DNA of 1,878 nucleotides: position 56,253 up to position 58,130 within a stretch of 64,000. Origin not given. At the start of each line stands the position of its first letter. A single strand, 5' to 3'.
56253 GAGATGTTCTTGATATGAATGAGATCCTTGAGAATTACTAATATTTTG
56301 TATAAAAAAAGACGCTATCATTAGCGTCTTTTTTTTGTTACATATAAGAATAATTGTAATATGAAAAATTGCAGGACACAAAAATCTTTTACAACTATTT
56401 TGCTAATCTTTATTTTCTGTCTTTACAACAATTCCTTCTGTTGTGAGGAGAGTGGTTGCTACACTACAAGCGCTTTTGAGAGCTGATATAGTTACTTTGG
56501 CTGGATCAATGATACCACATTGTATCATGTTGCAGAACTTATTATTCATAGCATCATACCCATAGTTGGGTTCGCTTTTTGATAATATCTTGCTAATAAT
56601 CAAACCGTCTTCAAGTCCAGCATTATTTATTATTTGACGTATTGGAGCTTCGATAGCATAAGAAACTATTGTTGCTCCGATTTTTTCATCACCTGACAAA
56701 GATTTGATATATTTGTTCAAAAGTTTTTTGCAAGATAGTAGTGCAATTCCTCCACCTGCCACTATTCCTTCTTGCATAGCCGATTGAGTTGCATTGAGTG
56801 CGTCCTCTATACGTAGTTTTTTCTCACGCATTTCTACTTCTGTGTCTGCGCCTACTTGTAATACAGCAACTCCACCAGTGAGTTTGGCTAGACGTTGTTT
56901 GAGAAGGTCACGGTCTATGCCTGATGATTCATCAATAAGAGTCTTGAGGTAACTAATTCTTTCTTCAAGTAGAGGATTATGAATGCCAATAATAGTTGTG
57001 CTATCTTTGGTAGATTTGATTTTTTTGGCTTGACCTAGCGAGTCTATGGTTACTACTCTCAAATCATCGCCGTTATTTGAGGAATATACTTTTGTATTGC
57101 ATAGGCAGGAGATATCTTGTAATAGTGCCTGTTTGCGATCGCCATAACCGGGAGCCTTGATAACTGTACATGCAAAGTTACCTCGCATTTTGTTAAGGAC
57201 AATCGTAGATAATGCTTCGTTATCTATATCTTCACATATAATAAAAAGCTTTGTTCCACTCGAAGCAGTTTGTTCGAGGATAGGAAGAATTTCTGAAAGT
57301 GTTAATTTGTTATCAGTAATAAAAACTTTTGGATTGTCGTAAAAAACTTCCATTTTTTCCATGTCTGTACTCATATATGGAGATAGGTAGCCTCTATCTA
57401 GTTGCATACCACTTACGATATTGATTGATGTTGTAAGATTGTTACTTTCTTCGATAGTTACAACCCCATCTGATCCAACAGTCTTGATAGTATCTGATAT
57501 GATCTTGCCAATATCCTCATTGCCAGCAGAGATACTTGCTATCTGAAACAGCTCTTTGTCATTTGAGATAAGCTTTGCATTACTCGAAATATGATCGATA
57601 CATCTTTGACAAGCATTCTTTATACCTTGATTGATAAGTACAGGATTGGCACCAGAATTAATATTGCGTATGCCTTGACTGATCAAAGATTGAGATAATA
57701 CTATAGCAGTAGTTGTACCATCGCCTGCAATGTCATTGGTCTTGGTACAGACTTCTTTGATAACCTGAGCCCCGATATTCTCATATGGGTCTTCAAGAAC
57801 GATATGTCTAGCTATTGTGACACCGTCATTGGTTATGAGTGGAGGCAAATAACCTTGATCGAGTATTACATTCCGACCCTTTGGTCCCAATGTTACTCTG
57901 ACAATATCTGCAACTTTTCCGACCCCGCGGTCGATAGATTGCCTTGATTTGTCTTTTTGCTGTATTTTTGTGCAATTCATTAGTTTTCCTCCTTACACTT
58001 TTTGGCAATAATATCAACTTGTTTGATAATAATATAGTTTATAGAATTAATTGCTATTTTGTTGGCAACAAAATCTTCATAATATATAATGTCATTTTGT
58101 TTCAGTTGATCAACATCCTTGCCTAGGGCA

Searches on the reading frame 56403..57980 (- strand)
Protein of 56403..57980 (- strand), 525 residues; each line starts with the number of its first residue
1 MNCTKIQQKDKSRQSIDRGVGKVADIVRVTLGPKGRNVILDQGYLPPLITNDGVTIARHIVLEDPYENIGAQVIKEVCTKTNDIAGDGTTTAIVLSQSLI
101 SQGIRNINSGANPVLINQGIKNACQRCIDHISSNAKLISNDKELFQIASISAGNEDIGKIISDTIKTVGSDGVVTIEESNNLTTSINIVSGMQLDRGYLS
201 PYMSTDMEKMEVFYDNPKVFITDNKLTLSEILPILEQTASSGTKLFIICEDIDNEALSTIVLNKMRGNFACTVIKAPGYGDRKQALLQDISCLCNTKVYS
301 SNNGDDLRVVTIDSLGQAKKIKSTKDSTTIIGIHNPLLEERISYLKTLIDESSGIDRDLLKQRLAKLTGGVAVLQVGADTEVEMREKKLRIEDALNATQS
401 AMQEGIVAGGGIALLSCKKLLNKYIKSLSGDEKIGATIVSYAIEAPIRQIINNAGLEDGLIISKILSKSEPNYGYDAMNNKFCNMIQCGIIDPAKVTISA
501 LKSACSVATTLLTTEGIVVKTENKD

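Call 79: search_protein_families(library=pfam, proteins=[window:56403-57980:-], max_evalue=0.0001)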
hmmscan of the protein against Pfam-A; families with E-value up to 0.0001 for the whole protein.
window:56403-57980:- (525 aa): 1 family
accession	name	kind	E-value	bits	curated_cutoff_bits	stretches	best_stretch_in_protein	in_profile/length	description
PF00118.29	Cpn60_TCP1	-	1.6e-76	258.5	34.3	1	23-520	1-488/490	TCP-1/cpn60 chaperonin family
